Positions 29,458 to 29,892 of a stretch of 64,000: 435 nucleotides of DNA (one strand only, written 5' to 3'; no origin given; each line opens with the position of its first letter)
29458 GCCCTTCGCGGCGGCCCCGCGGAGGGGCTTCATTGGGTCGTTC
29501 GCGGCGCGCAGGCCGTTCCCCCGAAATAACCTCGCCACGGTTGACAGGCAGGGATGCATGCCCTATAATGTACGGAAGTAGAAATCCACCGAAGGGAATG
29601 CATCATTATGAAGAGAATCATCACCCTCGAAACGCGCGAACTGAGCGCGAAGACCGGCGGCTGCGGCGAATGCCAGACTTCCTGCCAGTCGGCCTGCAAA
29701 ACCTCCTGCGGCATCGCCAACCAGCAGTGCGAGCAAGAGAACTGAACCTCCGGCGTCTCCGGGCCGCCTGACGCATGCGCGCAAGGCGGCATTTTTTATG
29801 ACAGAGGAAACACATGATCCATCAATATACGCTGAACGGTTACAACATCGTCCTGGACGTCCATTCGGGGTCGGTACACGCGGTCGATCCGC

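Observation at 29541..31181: SCIFF (six-cysteines-in-forty-five) ribosomal peptide missed by the ORF track, with its radical SAM/SPASM maturase behind a perfect consensus promoter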

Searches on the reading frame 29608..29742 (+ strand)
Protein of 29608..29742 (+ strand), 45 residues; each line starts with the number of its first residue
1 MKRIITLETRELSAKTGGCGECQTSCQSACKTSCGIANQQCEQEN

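Call 3: search_protein_families(library=ncbifam, proteins=[window:29608-29742:+], max_evalue=0.01)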
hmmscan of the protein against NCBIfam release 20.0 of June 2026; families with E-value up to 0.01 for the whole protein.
window:29608-29742:+ (45 aa): 1 family
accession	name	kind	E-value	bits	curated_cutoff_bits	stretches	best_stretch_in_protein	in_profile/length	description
TIGR03973.1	six_Cys_in_45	equivalog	4e-20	71.5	50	1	2-42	1-43/43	six-cysteine ranthipeptide SCIFF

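Call 4: search_protein_families(library=pfam, proteins=[window:29608-29742:+], max_evalue=0.01)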
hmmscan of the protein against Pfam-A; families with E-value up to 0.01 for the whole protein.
window:29608-29742:+ (45 aa): 1 family
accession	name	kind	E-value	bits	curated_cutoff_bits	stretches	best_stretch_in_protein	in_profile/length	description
PF13165.11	SCIFF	-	6.1e-21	74.5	27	1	2-43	1-44/44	Six-cysteine peptide SCIFF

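Call 11: find_homologous_proteins(query=window:29608-29742:+, max_evalue=0.001)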
Query seq(45 aa) (45 aa): 2654 proteins with E <= 0.001 among 2661 candidates; the best 120 are listed.
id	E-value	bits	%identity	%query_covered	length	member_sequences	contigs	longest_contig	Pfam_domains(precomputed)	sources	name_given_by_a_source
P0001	3.7e-18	81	73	91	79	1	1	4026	PF13165.12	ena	-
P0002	6.4e-18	80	82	100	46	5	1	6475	PF13165.12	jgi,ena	-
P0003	7.9e-18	80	89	100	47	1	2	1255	PF13165.12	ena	-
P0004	1.0e-17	79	89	98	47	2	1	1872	PF13165.12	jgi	jgi:predicted ribosomally synthesized six-cysteine peptide SCIFF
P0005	9.2e-17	76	57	100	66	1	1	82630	PF13165.12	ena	-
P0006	1.4e-16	76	83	93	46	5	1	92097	PF13165.12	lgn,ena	-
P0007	2.4e-16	75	83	98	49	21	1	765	PF13165.12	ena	-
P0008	3.5e-16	74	81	93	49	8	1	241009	PF13165.12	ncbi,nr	ncbi:MAG: six-cysteine ranthipeptide SCIFF [Oscillospiraceae bacterium]|nr:six-cysteine ranthipeptid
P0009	4.2e-16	74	86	93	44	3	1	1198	PF13165.12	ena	-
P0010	4.7e-16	74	86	93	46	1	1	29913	PF13165.12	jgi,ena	-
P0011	4.7e-16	74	83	100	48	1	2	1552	PF13165.12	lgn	-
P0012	6.2e-16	74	81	100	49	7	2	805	PF13165.12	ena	-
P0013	6.3e-16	74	81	100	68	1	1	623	PF13165.12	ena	-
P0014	6.4e-16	74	89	96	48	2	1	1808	PF13165.12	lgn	-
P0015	6.6e-16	74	83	100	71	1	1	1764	PF13165.12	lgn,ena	-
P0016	7.8e-16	73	79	91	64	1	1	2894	PF13165.12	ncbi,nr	ncbi:MAG: six-cysteine ranthipeptide SCIFF, partial [Oscillospiraceae bacterium]|nr:six-cysteine ran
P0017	9.5e-16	73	83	98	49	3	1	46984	PF13165.12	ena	-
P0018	9.9e-16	73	86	93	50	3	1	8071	PF13165.12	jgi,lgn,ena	-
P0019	1.3e-15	73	85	100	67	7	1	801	PF13165.12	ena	-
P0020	1.3e-15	73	77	100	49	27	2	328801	PF13165.12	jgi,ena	-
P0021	1.4e-15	73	84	96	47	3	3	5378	PF13165.12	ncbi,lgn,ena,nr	ncbi:MAG: six-cysteine ranthipeptide SCIFF [Clostridia bacterium]|nr:six-cysteine ranthipeptide SCIF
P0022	1.4e-15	73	81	100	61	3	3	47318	PF13165.12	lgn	-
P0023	1.6e-15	72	84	96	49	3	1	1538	PF13165.12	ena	-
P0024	1.8e-15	72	83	98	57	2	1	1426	PF13165.12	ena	-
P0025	1.8e-15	72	85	98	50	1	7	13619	PF13165.12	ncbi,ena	-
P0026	1.9e-15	72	77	100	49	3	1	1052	PF13165.12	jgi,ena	-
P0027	2.2e-15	72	76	100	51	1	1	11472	PF13165.12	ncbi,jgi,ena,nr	ncbi:MAG: six-cysteine ranthipeptide SCIFF [Oscillospiraceae bacterium]|nr:six-cysteine ranthipeptid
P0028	2.2e-15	72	77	100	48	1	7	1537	PF13165.12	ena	-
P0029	2.4e-15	72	78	100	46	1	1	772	PF13165.12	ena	-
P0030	2.4e-15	72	79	93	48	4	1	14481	PF13165.12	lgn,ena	-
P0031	2.4e-15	72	81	100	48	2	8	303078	PF13165.12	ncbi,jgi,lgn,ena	-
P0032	2.5e-15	72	79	100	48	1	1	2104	PF13165.12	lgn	-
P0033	2.5e-15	72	86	93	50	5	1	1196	PF13165.12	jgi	-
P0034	2.9e-15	72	84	93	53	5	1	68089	PF13165.12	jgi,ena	-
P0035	3.0e-15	72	82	96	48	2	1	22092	PF13165.12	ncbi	-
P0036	3.4e-15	71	88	93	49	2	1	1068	PF13165.12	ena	-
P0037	3.7e-15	71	82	96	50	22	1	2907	PF13165.12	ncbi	ncbi:MAG: six-cysteine ranthipeptide SCIFF [Acutalibacteraceae bacterium]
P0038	3.8e-15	71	84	93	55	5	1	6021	PF13165.12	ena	-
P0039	3.9e-15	71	83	100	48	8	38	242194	PF13165.12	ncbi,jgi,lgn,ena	jgi:predicted ribosomally synthesized six-cysteine peptide SCIFF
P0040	3.9e-15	71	79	100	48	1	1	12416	PF13165.12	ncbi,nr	ncbi:MAG TPA: six-cysteine peptide SCIFF [Clostridiales bacterium]|nr:six-cysteine peptide SCIFF [Cl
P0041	3.9e-15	71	83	100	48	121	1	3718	PF13165.12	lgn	-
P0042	4.0e-15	71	87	96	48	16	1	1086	PF13165.12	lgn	-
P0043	4.1e-15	71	79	100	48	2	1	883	PF13165.12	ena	-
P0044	4.2e-15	71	81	100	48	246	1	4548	PF13165.12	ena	-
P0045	4.3e-15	71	81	100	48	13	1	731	PF13165.12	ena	-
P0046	4.9e-15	71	80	93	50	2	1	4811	PF13165.12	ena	-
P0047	5.5e-15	71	74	100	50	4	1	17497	PF13165.12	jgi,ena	-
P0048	5.7e-15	71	82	98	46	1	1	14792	PF13165.12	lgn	-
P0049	5.7e-15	71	82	96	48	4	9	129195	PF13165.12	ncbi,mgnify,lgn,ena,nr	ncbi:six-cysteine ranthipeptide SCIFF [Bacillota bacterium Meth-B3]|mgnify:CR=1 FL=1|nr:six-cysteine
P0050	5.7e-15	71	82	93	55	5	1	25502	PF13165.12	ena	-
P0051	6.1e-15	71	85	98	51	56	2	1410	PF13165.12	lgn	-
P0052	6.5e-15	71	79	100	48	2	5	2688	PF13165.12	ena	-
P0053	6.6e-15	71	82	93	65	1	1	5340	PF13165.12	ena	-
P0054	6.7e-15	71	80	96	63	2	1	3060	PF13165.12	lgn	-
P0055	6.8e-15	71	83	93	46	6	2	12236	PF13165.12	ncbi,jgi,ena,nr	ncbi:MAG: six-cysteine ranthipeptide SCIFF [Clostridiales bacterium]|nr:six-cysteine ranthipeptide S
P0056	6.9e-15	70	83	100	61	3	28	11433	PF13165.12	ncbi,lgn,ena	-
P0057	7.3e-15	70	79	100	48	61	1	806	PF13165.12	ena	-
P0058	7.3e-15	70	83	100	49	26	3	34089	PF13165.12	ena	-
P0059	7.4e-15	70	76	93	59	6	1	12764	PF13165.12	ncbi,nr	ncbi:MAG: six-cysteine ranthipeptide SCIFF, partial [Clostridia bacterium]|nr:six-cysteine ranthipep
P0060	7.4e-15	70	79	93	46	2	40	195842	PF13165.12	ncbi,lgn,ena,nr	ncbi:MAG: six-cysteine ranthipeptide SCIFF [Oscillospiraceae bacterium]|nr:six-cysteine ranthipeptid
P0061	7.5e-15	70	83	100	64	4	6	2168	PF13165.12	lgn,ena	-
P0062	7.5e-15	70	83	100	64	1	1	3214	PF13165.12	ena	-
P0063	7.5e-15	70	82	96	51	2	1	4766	PF13165.12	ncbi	-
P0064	7.6e-15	70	79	100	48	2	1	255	PF13165.12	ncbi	-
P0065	7.7e-15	70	79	100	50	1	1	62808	PF13165.12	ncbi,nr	ncbi:MAG: six-cysteine ranthipeptide SCIFF [Clostridia bacterium]|nr:six-cysteine ranthipeptide SCIF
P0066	7.7e-15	70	84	96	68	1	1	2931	PF13165.12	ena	-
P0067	7.8e-15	70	83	100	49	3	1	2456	PF13165.12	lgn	-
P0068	8.1e-15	70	82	93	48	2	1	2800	PF13165.12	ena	-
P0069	8.3e-15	70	84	93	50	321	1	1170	PF13165.12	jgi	jgi:rSAM-modified six-cysteine peptide SCIFF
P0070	8.3e-15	70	78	100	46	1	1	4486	PF13165.12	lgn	-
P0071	8.5e-15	70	83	100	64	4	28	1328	PF13165.12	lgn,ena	-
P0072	8.5e-15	70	84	96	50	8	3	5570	PF13165.12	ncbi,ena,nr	ncbi:MAG: six-cysteine ranthipeptide SCIFF [Firmicutes bacterium]|nr:six-cysteine ranthipeptide SCIF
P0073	8.6e-15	70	83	98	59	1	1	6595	PF13165.12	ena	-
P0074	8.6e-15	70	80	96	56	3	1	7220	PF13165.12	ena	-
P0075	8.7e-15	70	80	96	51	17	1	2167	PF13165.12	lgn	-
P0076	8.8e-15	70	83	100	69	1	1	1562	PF13165.12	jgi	jgi:predicted ribosomally synthesized six-cysteine peptide SCIFF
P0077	8.9e-15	70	76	100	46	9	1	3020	PF13165.12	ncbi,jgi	jgi:predicted ribosomally synthesized six-cysteine peptide SCIFF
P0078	8.9e-15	70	76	98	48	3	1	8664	PF13165.12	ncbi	-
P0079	9.6e-15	70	77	100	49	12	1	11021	PF13165.12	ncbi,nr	ncbi:MAG: six-cysteine ranthipeptide SCIFF [Oscillospiraceae bacterium]|nr:six-cysteine ranthipeptid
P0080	9.8e-15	70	51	98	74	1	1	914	PF13165.12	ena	-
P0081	9.9e-15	70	80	93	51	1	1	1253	PF13165.12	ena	-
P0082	1.0e-14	70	76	98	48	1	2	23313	PF13165.12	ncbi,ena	-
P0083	1.0e-14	70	82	93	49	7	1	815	PF13165.12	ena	-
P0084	1.0e-14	70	80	93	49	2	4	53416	PF13165.12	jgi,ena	jgi:rSAM-modified six-cysteine peptide SCIFF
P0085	1.0e-14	70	82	93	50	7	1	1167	PF13165.12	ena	-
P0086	1.1e-14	70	84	93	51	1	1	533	PF13165.12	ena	-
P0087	1.1e-14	70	86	93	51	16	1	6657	PF13165.12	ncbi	-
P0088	1.1e-14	70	77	100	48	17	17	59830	PF13165.12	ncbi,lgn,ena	-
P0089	1.1e-14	70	77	100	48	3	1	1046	PF13165.12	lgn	-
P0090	1.1e-14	70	77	100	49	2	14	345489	PF13165.12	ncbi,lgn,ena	ncbi:MAG: six-cysteine ranthipeptide SCIFF [Candidatus Fimenecus sp.]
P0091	1.1e-14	70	83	100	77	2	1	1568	PF13165.12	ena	-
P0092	1.1e-14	70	83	100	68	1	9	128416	PF13165.12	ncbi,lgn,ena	-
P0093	1.1e-14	70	82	96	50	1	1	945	PF13165.12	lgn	-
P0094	1.1e-14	70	74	100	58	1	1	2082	PF13165.12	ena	-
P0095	1.1e-14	70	77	100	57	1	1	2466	PF13165.12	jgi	jgi:predicted ribosomally synthesized six-cysteine peptide SCIFF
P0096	1.2e-14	70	76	98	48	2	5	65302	PF13165.12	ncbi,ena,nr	ncbi:MAG: six-cysteine ranthipeptide SCIFF [Clostridia bacterium]|nr:six-cysteine ranthipeptide SCIF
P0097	1.2e-14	70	82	96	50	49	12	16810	PF13165.12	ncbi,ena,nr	ncbi:MAG: six-cysteine ranthipeptide SCIFF [Clostridia bacterium]|nr:six-cysteine ranthipeptide SCIF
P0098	1.2e-14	70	79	100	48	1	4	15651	PF13165.12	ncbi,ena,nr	ncbi:MAG: six-cysteine ranthipeptide SCIFF [Clostridia bacterium]|nr:six-cysteine ranthipeptide SCIF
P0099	1.2e-14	70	79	100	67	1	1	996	PF13165.12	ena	-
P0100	1.3e-14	70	74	100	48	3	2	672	PF13165.12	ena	-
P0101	1.3e-14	70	89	93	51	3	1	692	PF13165.12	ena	-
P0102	1.3e-14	70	86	93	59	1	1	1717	PF13165.12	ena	-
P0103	1.4e-14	70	77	100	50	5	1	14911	PF13165.12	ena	-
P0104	1.4e-14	70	73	98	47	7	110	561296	PF13165.12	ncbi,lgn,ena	-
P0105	1.5e-14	69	76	100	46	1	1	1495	PF13165.12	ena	-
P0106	1.5e-14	69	80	93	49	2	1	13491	PF13165.12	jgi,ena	-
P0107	1.6e-14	69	80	93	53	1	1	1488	PF13165.12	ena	-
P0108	1.6e-14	69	77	100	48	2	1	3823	PF13165.12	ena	-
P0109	1.6e-14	69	79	100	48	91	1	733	PF13165.12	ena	-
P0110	1.6e-14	69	82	93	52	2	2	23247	PF13165.12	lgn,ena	-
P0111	1.6e-14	69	78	96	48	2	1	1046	PF13165.12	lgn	-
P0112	1.7e-14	69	84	93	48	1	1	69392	PF13165.12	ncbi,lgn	-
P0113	1.7e-14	69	84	93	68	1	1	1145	PF13165.12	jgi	jgi:predicted ribosomally synthesized six-cysteine peptide SCIFF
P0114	1.7e-14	69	79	100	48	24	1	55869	PF13165.12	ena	-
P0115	1.8e-14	69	77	100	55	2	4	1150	PF13165.12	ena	-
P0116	1.8e-14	69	82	96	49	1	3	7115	PF13165.12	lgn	-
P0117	1.9e-14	69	83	100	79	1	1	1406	PF13165.12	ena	-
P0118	1.9e-14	69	79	87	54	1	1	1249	PF13165.12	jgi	jgi:predicted ribosomally synthesized six-cysteine peptide SCIFF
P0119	1.9e-14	69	82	96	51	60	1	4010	PF13165.12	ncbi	-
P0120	1.9e-14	69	80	98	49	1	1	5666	PF13165.12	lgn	-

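Call 15: search_solved_structures(query=window:29608-29742:+, max_evalue=10, show_alignments=3)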
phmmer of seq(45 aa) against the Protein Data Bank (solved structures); distinct sequences matched with E-value up to 10: 3.
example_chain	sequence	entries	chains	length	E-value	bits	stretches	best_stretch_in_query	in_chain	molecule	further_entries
5d6s_A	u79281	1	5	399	0.061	16.9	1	15-38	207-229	Epoxyqueuosine reductase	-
2lxh_C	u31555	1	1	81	0.19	15.4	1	8-36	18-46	E3 ubiquitin-protein ligase AMFR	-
4zzq_A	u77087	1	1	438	9.7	10.2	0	21-37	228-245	CELLULOSE 1,4-BETA-CELLOBIOSIDASE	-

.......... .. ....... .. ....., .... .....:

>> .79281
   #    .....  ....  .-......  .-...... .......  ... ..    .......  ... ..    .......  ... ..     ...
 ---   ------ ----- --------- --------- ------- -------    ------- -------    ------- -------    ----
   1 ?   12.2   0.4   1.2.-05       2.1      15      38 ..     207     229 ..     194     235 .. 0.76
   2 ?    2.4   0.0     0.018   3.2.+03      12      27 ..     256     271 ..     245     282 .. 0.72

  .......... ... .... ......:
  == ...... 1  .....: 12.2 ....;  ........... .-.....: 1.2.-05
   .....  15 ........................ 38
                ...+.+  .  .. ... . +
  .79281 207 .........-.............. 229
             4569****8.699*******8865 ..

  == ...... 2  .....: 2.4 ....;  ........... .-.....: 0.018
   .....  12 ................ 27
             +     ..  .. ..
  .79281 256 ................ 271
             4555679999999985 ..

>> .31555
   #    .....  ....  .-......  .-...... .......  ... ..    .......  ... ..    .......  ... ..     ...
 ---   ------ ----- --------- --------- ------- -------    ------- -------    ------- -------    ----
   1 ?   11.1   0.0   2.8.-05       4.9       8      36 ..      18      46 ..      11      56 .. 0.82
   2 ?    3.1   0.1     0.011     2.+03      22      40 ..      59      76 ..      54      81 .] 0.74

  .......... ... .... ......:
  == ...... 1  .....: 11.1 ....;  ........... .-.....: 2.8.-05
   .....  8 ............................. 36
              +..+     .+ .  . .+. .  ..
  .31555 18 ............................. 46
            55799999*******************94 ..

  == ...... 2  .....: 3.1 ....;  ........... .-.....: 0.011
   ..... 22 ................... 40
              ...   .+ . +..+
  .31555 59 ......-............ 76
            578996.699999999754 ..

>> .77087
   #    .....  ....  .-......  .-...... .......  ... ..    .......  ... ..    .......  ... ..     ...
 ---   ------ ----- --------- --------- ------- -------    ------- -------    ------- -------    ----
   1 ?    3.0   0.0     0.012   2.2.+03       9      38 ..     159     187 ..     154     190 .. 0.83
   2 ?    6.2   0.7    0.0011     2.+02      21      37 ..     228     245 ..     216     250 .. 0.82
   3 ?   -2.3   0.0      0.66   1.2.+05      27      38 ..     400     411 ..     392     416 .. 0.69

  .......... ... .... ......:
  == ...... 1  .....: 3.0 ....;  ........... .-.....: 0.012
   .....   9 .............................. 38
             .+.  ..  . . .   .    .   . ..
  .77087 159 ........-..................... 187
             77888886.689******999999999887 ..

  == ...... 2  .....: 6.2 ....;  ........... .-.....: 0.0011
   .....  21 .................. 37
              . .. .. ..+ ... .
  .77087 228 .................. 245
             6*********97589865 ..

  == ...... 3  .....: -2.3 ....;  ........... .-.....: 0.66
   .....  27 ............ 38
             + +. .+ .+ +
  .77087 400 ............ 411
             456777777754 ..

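Call 56: find_encoding_contigs(protein=P0104, flank=4000, max_places=5)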
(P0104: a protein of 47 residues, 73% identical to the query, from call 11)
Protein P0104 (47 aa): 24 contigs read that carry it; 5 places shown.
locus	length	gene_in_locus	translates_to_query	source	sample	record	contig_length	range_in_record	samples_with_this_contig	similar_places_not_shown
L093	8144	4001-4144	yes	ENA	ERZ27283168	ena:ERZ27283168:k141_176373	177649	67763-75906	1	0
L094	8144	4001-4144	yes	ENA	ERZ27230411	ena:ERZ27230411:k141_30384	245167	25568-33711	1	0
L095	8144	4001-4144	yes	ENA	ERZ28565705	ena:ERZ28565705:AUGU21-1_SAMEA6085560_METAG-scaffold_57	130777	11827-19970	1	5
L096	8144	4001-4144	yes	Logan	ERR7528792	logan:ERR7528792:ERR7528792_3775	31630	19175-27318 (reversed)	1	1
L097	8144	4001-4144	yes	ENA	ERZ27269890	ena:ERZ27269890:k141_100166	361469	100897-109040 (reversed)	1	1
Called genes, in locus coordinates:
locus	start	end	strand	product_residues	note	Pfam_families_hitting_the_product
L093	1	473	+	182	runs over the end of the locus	PF14277:DUF4364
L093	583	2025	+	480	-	PF05697:Trigger_N, PF00254:FKBP_C, PF05698:Trigger_C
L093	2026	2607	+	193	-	PF00574:CLP_protease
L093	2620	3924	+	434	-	PF06689:zf-C4_ClpX, PF00493:MCM (weak), PF05496:RuvB_N (weak), PF01078:Mg_chelatase (faint), PF07724:AAA_2, PF00004:AAA, PF07728:AAA_5 (weak), PF10431:ClpB_D2-small, +1 more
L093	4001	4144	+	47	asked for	PF13165:SCIFF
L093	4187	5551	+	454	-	PF04055:Radical_SAM, PF13353:Fer4_12, PF13186:SPASM (weak)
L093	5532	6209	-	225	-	PF00899:ThiF, PF00044:Gp_dh_N (weak), PF03435:Sacchrp_dh_NADP (weak)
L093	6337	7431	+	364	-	PF01926:MMR_HSR1, PF02421:FeoB_N, PF06071:YchF-GTPase_C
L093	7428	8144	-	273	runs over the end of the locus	PF00590:TP_methylase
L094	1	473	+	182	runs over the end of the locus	PF14277:DUF4364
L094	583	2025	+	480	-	PF05697:Trigger_N, PF00254:FKBP_C, PF05698:Trigger_C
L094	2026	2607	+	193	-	PF00574:CLP_protease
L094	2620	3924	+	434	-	PF06689:zf-C4_ClpX, PF00493:MCM (weak), PF05496:RuvB_N (weak), PF01078:Mg_chelatase (faint), PF07724:AAA_2, PF00004:AAA, PF07728:AAA_5 (weak), PF10431:ClpB_D2-small, +1 more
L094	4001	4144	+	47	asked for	PF13165:SCIFF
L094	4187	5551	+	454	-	PF04055:Radical_SAM, PF13353:Fer4_12, PF13186:SPASM (weak)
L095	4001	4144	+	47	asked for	PF13165:SCIFF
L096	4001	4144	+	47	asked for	PF13165:SCIFF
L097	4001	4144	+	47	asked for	PF13165:SCIFF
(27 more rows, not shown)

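Call 57: find_encoding_contigs(protein=P0031, flank=4000, max_places=4)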
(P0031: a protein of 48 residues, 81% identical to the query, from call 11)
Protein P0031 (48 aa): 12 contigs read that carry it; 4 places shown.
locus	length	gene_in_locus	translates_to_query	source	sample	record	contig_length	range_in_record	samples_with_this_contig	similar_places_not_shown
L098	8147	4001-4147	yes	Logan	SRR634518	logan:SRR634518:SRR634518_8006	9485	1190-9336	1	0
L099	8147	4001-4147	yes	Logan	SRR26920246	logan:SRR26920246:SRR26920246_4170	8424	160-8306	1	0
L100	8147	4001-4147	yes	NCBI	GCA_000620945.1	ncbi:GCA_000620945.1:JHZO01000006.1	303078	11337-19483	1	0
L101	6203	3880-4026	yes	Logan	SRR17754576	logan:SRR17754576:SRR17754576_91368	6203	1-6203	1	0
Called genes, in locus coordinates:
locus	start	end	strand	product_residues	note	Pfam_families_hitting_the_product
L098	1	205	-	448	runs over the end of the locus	PF02812:ELFV_dehydrog_N, PF00208:ELFV_dehydrog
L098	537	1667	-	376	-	PF00155:Aminotran_1_2 (weak), PF00266:Aminotran_5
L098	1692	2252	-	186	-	PF07155:ECF-ribofla_trS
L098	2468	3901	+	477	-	PF01276:OKR_DC_1, PF00155:Aminotran_1_2, PF03711:OKR_DC_1_C (weak)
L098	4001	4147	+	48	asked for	PF13165:SCIFF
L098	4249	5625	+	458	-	PF13353:Fer4_12, PF04055:Radical_SAM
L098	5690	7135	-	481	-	PF00672:HAMP, PF00512:HisKA, PF02518:HATPase_c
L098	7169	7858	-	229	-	PF00072:Response_reg, PF00486:Trans_reg_C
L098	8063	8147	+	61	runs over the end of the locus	-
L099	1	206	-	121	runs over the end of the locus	?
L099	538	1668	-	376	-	PF00155:Aminotran_1_2 (weak), PF00266:Aminotran_5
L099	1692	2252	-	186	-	PF07155:ECF-ribofla_trS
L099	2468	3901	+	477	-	PF01276:OKR_DC_1, PF00155:Aminotran_1_2, PF03711:OKR_DC_1_C (weak)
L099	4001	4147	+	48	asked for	PF13165:SCIFF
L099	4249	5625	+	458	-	PF13353:Fer4_12, PF04055:Radical_SAM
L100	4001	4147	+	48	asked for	PF13165:SCIFF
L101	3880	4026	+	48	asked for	PF13165:SCIFF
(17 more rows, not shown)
